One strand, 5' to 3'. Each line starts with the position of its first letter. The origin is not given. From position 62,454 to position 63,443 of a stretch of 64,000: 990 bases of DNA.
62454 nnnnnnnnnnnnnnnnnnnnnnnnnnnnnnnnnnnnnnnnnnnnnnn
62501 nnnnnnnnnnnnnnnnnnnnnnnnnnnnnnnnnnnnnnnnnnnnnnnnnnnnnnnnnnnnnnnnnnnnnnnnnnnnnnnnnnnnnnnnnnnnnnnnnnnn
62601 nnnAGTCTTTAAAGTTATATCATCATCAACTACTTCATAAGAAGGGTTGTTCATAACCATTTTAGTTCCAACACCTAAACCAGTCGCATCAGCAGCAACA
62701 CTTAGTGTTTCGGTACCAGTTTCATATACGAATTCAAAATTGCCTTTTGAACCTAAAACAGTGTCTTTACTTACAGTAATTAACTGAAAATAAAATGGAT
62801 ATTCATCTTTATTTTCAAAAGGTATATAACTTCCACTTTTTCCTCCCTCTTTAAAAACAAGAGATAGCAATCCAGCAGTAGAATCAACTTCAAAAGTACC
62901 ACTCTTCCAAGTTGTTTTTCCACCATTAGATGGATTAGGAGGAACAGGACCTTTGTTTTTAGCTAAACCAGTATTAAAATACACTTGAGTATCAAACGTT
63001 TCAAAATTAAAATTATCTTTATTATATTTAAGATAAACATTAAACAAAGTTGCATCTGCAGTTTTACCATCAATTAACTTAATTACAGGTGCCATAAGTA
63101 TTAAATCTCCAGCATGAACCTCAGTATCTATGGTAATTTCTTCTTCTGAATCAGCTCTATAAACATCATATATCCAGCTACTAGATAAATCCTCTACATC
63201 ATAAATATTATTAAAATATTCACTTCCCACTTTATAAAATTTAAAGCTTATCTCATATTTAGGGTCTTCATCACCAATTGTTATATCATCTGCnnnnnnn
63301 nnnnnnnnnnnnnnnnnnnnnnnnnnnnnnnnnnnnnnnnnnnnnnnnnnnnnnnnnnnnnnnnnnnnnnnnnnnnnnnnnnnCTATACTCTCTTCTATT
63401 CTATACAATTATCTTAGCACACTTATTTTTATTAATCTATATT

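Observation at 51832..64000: Non-cellulosomal cohesin-dockerin surface assembly built on cadherin-like repeats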

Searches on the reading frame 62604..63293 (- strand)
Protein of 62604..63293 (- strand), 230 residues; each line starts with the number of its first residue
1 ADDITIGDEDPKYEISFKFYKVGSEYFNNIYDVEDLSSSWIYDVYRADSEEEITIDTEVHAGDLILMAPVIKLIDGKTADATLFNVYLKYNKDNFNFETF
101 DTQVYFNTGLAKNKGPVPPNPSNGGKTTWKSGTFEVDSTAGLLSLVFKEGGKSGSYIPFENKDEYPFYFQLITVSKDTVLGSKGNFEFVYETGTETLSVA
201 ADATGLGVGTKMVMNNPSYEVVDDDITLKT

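Call 21: find_homologous_proteins(query=window:62604-63293:-, max_evalue=0.001)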
Query window:62604-63293:- (230 aa): 2 proteins with E <= 0.001 among 238 candidates.
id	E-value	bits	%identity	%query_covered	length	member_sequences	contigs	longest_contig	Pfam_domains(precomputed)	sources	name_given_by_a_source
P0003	5.7e-32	129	45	73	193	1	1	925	-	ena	-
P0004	3.9e-29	120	56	56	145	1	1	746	-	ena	-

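Call 34: find_homologous_proteins(query=A3, max_evalue=0.001)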
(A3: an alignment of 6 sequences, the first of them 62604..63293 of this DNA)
Query A3 (6 sequences) (230 aa, profile of the alignment): 7 proteins with E <= 0.001 among 1807 candidates.
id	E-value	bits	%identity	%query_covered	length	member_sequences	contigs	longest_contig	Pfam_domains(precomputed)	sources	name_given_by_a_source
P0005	4.3e-87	309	33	91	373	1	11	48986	PF00404.25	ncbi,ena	-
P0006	7.0e-82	292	30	80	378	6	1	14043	PF00404.25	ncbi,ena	-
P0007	7.3e-81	289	30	80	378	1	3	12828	PF00404.25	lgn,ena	-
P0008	4.8e-64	234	34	91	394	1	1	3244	PF00404.25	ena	-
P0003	5.5e-61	224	45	73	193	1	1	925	-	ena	-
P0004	3.5e-47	179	56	56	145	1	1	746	-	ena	-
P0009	3.0e-35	140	40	43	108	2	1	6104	-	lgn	-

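Call 48: predict_structure(alignment_id=A4)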
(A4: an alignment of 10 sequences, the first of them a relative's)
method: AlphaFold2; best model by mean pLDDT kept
length: 373 residues; sequences in the alignment: 10
mean_pLDDT: 51.7   pTM: 0.42
mean pLDDT of the five models: 51.7, 51.4, 47.4, 46.8, 46.6
residues with pLDDT >= 90: 0; 70-90: 54; 50-70: 160; < 50: 159
segments of 3 or more residues with pLDDT < 50: 1-14, 33-39, 103-112, 114-121, 138-148, 165-253, 331-335, 337-340, 368-373
pLDDT, mean of each block of 10 residues (from residue 1): 38 54 70 48 62 66 73 59 56 63 45 45 61 58 42 69 50 36 30 25 30 21 24 34 39 56 66 78 62 77 65 56 56 48 52 53 52 39
secondary structure, 60 per line:
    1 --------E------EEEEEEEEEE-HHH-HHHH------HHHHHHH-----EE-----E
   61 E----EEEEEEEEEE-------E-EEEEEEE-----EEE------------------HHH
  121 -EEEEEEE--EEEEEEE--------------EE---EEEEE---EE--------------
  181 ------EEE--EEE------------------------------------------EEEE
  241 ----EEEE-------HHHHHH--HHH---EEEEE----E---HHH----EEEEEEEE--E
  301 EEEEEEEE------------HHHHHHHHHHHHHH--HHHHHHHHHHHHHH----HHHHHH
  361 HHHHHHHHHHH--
elements in order: E16-25 H31-34 H41-47 E66-75 E85-91 E97-99 E122-128 E131-137 E157-161 E187-189 E192-194 E237-240 E245-248 H256-261 E270-274 E290-297 E300-308 H321-334 H337-350 H355-371
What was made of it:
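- Tried and rejected: First AF2 job (whole 373-aa small protein, 10-row alignment) reached only pLDDT 51.7 (call 48).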

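Call 52: search_protein_families(library=pfam, alignment_id=A3, max_evalue=10)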
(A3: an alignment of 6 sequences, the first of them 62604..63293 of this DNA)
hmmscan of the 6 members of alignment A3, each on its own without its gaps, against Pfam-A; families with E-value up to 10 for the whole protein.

A. member 1, window:62604-63293:- (230 aa): 1 family
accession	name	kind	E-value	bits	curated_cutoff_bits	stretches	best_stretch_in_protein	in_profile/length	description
PF00712.24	DNA_pol3_beta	-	0.12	13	24.4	1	69-115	16-62/120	DNA polymerase III beta subunit, N-terminal domain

B. families by the number of members that match (of 6 scanned): 3 families
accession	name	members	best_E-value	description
PF10676.14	gerPA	1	0.089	Spore germination protein gerPA/gerPF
PF00712.24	DNA_pol3_beta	1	0.12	DNA polymerase III beta subunit, N-terminal domain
PF23994.1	DUF7312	1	0.55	Domain of unknown function (DUF7312)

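Call 54: fold_search(model_id=the predicted structure, library=pdb)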
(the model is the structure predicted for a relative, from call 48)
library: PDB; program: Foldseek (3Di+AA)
matches with E <= 10: 327; with E <= 0.001: 0
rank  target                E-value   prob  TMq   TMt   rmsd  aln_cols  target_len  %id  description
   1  4fl4_L                3.5e-03  0.99  0.18  0.22   9.3       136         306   16  Scaffoldin conformation and dynamics revealed by a ternary complex from the Clostridium thermocellum cellulosome (released 2012-06-27)
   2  4fl4_C                6.4e-03  0.97  0.19  0.22   9.3       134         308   16  Scaffoldin conformation and dynamics revealed by a ternary complex from the Clostridium thermocellum cellulosome (released 2012-06-27)
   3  6kgf_C                1.1e-02  0.99  0.20  0.44   7.9       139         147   14  Crystal structure of CaDoc0917(R16D)-CaCohA2 complex at pH 8.2 (released 2020-07-08)
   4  5lxv_C                1.2e-02  0.97  0.22  0.42  10.8       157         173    8  Crystal structure of Ruminococcus flavefaciens scaffoldin C cohesin in complex with a dockerin from an uncharacterized (released 2016-10-19)
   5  6kg8_MODEL_1_A        1.3e-02  0.99  0.20  0.43   7.4       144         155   12  Solution structure of CaCohA2 from Clostridium acetobutylicum (released 2020-07-08)
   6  4fl4_I                1.4e-02  0.98  0.20  0.23   8.9       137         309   16  Scaffoldin conformation and dynamics revealed by a ternary complex from the Clostridium thermocellum cellulosome (released 2012-06-27)
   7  3kcp_A                1.5e-02  0.97  0.19  0.23   9.2       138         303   15  Crystal structure of interacting Clostridium thermocellum multimodular components (released 2010-02-09)
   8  5g5d_A                2.2e-02  0.84  0.18  0.38  11.1       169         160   14  Crystal Structure of the CohScaC2-XDocCipA type II complex from Clostridium thermocellum (released 2017-04-05)
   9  3ul4_A                2.7e-02  0.92  0.19  0.42   9.3       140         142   11  Crystal structure of Coh-OlpA(Cthe_3080)-Doc918(Cthe_0918) complex: A novel type I Cohesin-Dockerin complex from Clost (released 2012-11-28)
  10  5k39_A                2.8e-02  0.82  0.19  0.37  11.0       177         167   13  THE TYPE II COHESIN DOCKERIN COMPLEX FROM CLOSTRIDIUM THERMOCELLUM (released 2017-03-29)
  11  2vn5_A                3.0e-02  0.99  0.19  0.43   4.5       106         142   20  The Clostridium cellulolyticum dockerin displays a dual binding mode for its cohesin partner (released 2008-05-20)
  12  5lxv_A                3.0e-02  0.93  0.22  0.42  10.8       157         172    8  Crystal structure of Ruminococcus flavefaciens scaffoldin C cohesin in complex with a dockerin from an uncharacterized (released 2016-10-19)
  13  1g1k_A                3.1e-02  0.98  0.18  0.42   4.4       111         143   19  COHESIN MODULE FROM THE CELLULOSOME OF CLOSTRIDIUM CELLULOLYTICUM (released 2000-11-22)
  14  4dh2_A                3.9e-02  0.96  0.18  0.38   4.6       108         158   18  Crystal structure of Coh-OlpC(Cthe_0452)-Doc435(Cthe_0435) complex: A novel type I Cohesin-Dockerin complex from Clost (released 2012-11-28)
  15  6kgd_A                3.9e-02  0.94  0.19  0.44   8.8       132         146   14  Crystal structure of CaDoc0917(R49D)-CaCohA2 complex at pH 8.0 (released 2020-07-08)
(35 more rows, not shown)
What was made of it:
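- Tried and rejected: Its fold matches were nevertheless mostly cohesins (call 54), which led to the second, successful job.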

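Call 57: find_related_loci(query=A3, collection=metagenome_contigs, flank=10000)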
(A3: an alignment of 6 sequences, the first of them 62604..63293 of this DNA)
Query A3 (230 aa) in metagenome_contigs; peptide patterns used: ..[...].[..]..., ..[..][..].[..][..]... (x = any residue, [..] = any of these).
230 stretches matched a pattern, but none encodes a relative of the query by tblastn (E <= 1e-3).

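Call 58: search_protein_representatives(alignment_id=A6)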
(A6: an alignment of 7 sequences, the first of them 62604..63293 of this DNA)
Query: 7 sequences, 387 profile positions. Proteins with E-value up to 0.001 (for the whole library): 4391; up to 1e-10: 397; up to 1e-30: 15. The best 150 are listed.
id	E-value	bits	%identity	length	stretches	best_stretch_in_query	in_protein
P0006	1.9e-189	645.9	-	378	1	1-387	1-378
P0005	4.6e-187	638.0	-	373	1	9-387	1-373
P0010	2.3e-102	359.2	-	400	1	9-387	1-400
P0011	2.5e-77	276.8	-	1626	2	1-222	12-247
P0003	1.0e-62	228.7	-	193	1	1-173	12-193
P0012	8.8e-46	172.9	-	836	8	304-380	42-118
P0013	4.2e-39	150.9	-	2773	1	248-387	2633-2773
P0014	1.5e-34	136.0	-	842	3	267-385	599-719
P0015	1.7e-33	132.5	-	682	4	244-381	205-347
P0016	3.9e-32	128.0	-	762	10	321-384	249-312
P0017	4.8e-32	127.7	-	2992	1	248-387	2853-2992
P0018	9.8e-32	126.7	-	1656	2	1-195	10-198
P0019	1.3e-31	126.3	-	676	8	315-380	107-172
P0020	1.7e-31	125.9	-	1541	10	321-386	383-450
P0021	6.8e-31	123.9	-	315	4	320-382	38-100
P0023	1.3e-29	119.7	-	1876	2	3-193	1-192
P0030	1.6e-26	109.5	-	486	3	265-380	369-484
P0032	3.4e-26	108.5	-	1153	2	251-377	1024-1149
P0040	6.2e-25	104.3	-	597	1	247-387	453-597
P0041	7.0e-25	104.1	-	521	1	254-387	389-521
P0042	9.6e-25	103.7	-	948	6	246-381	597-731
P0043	1.7e-24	102.9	-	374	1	23-387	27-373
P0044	2.0e-24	102.7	-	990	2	259-377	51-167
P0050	1.8e-22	96.2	-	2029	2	3-244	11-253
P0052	5.1e-22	94.7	-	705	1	249-383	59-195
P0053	6.9e-22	94.3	-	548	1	223-387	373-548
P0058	1.4e-21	93.3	-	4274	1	199-387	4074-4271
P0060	2.1e-21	92.7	-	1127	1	249-381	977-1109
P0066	4.4e-20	88.4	-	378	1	42-387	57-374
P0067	4.5e-20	88.3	-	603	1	248-383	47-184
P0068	4.8e-20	88.2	-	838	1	1-193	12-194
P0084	1.6e-18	83.2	-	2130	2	1-180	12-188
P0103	2.7e-17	79.1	-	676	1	246-387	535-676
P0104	3.3e-17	78.9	-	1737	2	6-197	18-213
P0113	1.2e-16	77.0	-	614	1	241-383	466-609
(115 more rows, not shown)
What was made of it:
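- Tried and rejected: The profile unintentionally included the X-dockerin columns, so most of its 4391 hits are dockerin proteins (call 58).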

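Call 59: search_protein_families(library=pfam, proteins=[P0018, P0023, P0050, P0068, P0084, P0010, P0043, P0066], max_evalue=0.1)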
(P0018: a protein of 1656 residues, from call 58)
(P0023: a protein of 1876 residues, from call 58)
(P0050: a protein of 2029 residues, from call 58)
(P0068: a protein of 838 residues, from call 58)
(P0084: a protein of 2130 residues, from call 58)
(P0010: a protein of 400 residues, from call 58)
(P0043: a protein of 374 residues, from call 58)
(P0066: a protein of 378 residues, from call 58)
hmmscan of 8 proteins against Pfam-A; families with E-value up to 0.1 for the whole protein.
P0018 (1656 aa): 3 families
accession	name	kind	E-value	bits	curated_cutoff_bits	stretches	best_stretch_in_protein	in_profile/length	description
PF12733.13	Cadherin-like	-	1.7e-104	342.9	24.2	13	882-968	1-89/89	Cadherin-like beta sandwich domain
PF00404.24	Dockerin_1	-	6.8e-05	23.4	22.9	1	1595-1647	2-54/57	Dockerin type I domain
PF17813.7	RET_CLD4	-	0.023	15.2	25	0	418-506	5-92/105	RET Cadherin like domain 4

P0023 (1876 aa): 6 families
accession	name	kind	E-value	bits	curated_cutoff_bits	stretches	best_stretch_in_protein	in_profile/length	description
PF12733.13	Cadherin-like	-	1e-121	398.1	24.2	14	1091-1190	1-88/89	Cadherin-like beta sandwich domain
PF09136.16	Glucodextran_B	-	0.00084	19.6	27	1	1129-1190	19-81/83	Glucodextranase, domain B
PF01451.26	LMWPc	-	0.0052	17.4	23.2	0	768-846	57-132/144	Low molecular weight phosphotyrosine protein phosphatase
PF22994.1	RSC4_Ig_like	-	0.012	15.5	24.2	0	1152-1180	99-127/150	RSC4 Ig-like domain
PF00404.24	Dockerin_1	-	0.024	15.3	22.9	1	1811-1858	1-48/57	Dockerin type I domain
PF06674.16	DUF1176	-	0.089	12.8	34.8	0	588-681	28-116/322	Protein of unknown function (DUF1176)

P0050 (2029 aa): 2 families
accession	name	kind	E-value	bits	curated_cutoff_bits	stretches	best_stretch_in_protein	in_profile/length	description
PF12733.13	Cadherin-like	-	1.2e-83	276.1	24.2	12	1026-1113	1-89/89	Cadherin-like beta sandwich domain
PF13028.12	DUF3889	-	0.087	13.2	25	0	1396-1433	42-80/93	Protein of unknown function (DUF3889)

P0068 (838 aa): 2 families
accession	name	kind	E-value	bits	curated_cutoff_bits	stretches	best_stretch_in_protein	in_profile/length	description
PF12733.13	Cadherin-like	-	5.2e-52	174.7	24.2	6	730-822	1-88/89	Cadherin-like beta sandwich domain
PF04073.20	tRNA_edit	-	0.032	14.8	25.5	0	701-779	36-115/123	Aminoacyl-tRNA editing domain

P0084 (2130 aa): 3 families
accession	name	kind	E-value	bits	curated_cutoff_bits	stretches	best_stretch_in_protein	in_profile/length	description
PF12733.13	Cadherin-like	-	1.5e-107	352.7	24.2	14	775-858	1-89/89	Cadherin-like beta sandwich domain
PF00404.24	Dockerin_1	-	2.2e-07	31.4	22.9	1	2063-2114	1-52/57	Dockerin type I domain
PF22994.1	RSC4_Ig_like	-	0.075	13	24.2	0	1296-1315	106-125/150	RSC4 Ig-like domain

P0010 (400 aa): 2 families
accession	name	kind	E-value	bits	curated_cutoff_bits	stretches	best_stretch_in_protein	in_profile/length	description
PF00404.24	Dockerin_1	-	2.6e-10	40.8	22.9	1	338-392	2-56/57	Dockerin type I domain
PF02966.22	DIM1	-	0.072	13.3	27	0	249-346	32-127/133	Mitosis protein DIM1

P0043 (374 aa): 2 families
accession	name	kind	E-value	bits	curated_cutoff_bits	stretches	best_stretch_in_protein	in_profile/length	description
PF00404.24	Dockerin_1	-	3e-13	50.2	22.9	1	310-364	1-55/57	Dockerin type I domain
PF00963.24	Cohesin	-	0.00045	20.9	24.1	1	71-187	11-114/139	Cohesin domain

P0066 (378 aa): 1 family
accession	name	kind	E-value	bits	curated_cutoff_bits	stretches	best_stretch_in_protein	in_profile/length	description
PF00404.24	Dockerin_1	-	0.013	16.1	22.9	1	346-373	2-31/57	Dockerin type I domain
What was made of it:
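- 62619..63290 (-): N-terminal divergent cohesin-fold module of the giant (CohN, aa 32-255). It follows a signal peptide encoded at 63291-63383. Homologue P0043 gives a sub-threshold Pfam Cohesin match (call 59).
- On Cohesin module (Pfam PF00963): Its homologue P0043 scores 20.9 bits (call 59).
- On Dockerin type I (Pfam PF00404): Its homologues P0018 (23.4 bits) and P0084 (31.4 bits) do pass (call 59).
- Checked: Homologues P0018 and P0084 pass the Dockerin_1 cut-off (23.4 and 31.4 bits, call 59).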

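Call 64: search_solved_structures(query=A7, max_evalue=10, show_alignments=2)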
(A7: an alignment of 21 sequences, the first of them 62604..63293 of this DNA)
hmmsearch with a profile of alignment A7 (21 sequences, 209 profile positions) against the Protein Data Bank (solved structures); distinct sequences matched with E-value up to 10: 6.
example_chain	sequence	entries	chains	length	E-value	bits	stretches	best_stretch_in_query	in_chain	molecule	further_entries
1g1k_A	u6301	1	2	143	0.2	14.4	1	48-133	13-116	SCAFFOLDING PROTEIN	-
2vn5_A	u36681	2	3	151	0.28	14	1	48-133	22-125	SCAFFOLDING PROTEIN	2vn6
4dh2_A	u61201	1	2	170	0.49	13.2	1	46-162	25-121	Cellulosome anchoring protein cohesin region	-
1tyj_A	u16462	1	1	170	0.94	12.3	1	44-169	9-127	cellulosomal scaffoldin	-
2y3n_A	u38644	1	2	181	1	12.1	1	44-169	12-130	CELLULOSOMAL SCAFFOLDIN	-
3ul4_A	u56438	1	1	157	1.1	12.1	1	38-171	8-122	Cellulosome-anchoring protein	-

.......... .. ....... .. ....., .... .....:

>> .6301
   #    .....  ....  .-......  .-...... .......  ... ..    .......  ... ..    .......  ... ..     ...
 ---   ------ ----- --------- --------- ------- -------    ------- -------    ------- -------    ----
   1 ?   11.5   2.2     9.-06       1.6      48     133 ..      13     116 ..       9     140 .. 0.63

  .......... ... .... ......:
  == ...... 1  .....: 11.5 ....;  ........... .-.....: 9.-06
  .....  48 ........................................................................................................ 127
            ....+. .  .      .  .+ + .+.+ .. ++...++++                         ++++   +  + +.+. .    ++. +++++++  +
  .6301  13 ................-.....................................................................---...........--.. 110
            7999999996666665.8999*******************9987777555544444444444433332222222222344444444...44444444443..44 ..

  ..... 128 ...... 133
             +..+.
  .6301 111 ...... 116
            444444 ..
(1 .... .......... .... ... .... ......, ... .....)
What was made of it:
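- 62619..63290 (-): A profile search of PDB returns only cohesins (call 64).
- CohN is very divergent (calls 52, 64).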

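Call 67: find_encoding_contigs(protein=P0084, flank=10000, max_places=3)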
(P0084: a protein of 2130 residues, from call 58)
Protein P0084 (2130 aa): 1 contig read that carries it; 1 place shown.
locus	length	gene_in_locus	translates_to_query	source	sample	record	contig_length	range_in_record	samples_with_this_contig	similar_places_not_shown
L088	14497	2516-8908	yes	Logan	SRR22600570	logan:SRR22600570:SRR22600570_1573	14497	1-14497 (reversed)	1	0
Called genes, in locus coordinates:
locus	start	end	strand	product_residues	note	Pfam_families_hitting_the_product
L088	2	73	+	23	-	?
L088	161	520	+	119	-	PF10543:ORF6N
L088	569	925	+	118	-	PF10543:ORF6N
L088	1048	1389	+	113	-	-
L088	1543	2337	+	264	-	PF00404:Dockerin_1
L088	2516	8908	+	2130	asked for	PF12733:Cadherin-like, PF00404:Dockerin_1 (weak)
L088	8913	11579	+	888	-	PF12733:Cadherin-like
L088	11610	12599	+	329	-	-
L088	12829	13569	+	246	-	PF12784:PDDEXK_2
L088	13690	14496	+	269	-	?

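Call 68: find_encoding_contigs(protein=P0018, flank=10000, max_places=3)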
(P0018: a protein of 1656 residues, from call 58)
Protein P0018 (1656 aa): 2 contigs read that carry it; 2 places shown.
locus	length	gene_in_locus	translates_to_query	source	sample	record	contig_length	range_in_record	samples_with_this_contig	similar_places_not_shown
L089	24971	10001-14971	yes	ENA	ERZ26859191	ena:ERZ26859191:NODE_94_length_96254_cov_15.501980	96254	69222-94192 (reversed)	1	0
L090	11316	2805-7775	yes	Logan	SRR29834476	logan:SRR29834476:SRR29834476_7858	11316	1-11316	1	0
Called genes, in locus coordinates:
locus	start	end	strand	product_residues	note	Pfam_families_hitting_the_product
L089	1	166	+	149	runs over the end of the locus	-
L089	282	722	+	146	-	-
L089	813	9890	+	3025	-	PF12810:ALK_LTK_GRD, PF12733:Cadherin-like (weak), PF12810:ALK_LTK_GRD, PF12733:Cadherin-like, PF00404:Dockerin_1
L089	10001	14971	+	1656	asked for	PF12733:Cadherin-like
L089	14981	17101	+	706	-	PF12733:Cadherin-like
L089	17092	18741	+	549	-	PF12733:Cadherin-like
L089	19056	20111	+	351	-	PF03462:PCRF, PF00472:RF-1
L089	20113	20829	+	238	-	PF13489:Methyltransf_23 (weak), PF05175:MTS, PF06325:PrmA, PF13847:Methyltransf_31, PF08241:Methyltransf_11 (faint), PF13649:Methyltransf_25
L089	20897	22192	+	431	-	PF12810:ALK_LTK_GRD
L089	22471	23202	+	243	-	PF01966:HD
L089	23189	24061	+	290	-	PF00133:tRNA-synt_1, PF09334:tRNA-synt_1g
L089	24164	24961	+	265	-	-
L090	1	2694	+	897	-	?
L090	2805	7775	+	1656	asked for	PF12733:Cadherin-like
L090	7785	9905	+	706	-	PF12733:Cadherin-like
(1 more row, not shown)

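Call 70: predict_structure(alignment_id=A7)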
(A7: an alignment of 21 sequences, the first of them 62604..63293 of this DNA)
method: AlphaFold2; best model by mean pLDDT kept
length: 230 residues; sequences in the alignment: 21
mean_pLDDT: 87.5   pTM: 0.86
mean pLDDT of the five models: 87.5, 84.6, 82.9, 82.8, 82.7
residues with pLDDT >= 90: 121; 70-90: 93; 50-70: 16; < 50: 0
segments of 3 or more residues with pLDDT < 50: none
pLDDT, mean of each block of 10 residues (from residue 1): 81 97 89 70 93 88 94 96 95 86 77 86 81 89 92 80 92 88 90 91 85 94 77
secondary structure, 60 per line:
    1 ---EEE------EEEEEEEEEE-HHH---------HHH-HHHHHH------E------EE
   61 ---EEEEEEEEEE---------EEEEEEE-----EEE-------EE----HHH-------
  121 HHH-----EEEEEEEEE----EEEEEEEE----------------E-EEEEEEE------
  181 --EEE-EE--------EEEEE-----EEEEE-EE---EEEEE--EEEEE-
elements in order: E4-6 E13-22 H40-45 E64-73 E83-89 E95-97 E129-137 E142-149 E168-174 E183-185 E197-201 E207-211 E218-222 E225-229
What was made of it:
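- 62619..63290 (-): AF2 model: pLDDT 87.5, pTM 0.86 (call 70).
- On Cohesin module (Pfam PF00963): The AF2 model has pLDDT 87.5 (call 70).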
